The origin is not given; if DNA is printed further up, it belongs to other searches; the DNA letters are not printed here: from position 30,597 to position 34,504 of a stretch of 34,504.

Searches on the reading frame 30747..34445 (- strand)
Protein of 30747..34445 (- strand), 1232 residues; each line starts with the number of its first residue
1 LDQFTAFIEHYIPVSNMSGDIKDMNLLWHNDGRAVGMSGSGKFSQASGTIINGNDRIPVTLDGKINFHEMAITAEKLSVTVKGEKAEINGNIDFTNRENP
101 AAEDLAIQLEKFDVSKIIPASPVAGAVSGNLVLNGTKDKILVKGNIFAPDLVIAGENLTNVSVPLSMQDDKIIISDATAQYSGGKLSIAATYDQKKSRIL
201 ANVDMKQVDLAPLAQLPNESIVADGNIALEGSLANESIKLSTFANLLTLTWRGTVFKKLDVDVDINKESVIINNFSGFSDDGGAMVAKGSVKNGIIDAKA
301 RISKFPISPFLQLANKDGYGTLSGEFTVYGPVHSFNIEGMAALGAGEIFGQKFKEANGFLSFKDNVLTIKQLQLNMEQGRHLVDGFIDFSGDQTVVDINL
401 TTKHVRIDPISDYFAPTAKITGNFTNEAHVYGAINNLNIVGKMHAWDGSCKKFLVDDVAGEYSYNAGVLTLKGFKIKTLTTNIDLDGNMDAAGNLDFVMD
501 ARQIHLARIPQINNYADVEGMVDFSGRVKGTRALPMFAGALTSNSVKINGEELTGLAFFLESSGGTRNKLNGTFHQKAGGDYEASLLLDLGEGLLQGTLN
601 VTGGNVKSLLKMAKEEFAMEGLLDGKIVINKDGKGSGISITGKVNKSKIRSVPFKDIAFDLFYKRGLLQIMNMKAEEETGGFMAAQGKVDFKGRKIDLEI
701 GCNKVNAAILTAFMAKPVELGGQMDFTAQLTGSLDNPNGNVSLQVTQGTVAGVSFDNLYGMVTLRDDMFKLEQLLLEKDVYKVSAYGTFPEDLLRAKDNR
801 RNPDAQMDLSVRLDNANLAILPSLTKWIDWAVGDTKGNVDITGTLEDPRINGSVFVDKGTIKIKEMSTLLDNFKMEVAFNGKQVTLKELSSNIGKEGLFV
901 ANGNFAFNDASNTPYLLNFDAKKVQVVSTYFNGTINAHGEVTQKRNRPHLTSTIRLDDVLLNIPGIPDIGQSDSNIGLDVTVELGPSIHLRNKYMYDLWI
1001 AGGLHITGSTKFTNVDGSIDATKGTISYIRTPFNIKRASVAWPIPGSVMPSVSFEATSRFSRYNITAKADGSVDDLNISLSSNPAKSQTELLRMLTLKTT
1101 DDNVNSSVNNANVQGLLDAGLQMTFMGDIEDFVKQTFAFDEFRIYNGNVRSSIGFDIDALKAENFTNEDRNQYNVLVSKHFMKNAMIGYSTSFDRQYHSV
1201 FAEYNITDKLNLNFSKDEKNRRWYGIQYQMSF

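Call 3: search_protein_families(library=pfam, proteins=[window:30747-34445:-], max_evalue=0.01)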
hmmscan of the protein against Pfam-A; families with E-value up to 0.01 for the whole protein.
window:30747-34445:- (1232 aa): 3 families
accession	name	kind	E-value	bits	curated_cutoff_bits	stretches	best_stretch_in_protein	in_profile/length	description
PF04357.19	TamB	-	9.9e-42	144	22.4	3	889-1232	3-381/381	TamB, inner membrane protein subunit of TAM complex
PF05170.20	AsmA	-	1.8e-06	27.5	29.8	1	640-758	443-569/607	AsmA family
PF04213.18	HtaA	-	0.0022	19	24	0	30-115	28-122/164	Htaa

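Call 4: search_protein_families(library=ncbifam, proteins=[window:30747-34445:-], max_evalue=0.01)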
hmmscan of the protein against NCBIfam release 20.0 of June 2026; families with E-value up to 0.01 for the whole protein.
window:30747-34445:- (1232 aa): 2 families
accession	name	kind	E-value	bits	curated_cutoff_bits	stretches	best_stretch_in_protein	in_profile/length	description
NF047952.2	ATportTamB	equivalog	1.5e-23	82.7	825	2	351-927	376-933/1240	autotransporter assembly complex protein TamB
NF008091.0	PRK10833.1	equivalog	1.4e-18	66.8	412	3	150-255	350-453/618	outer membrane assembly protein AsmA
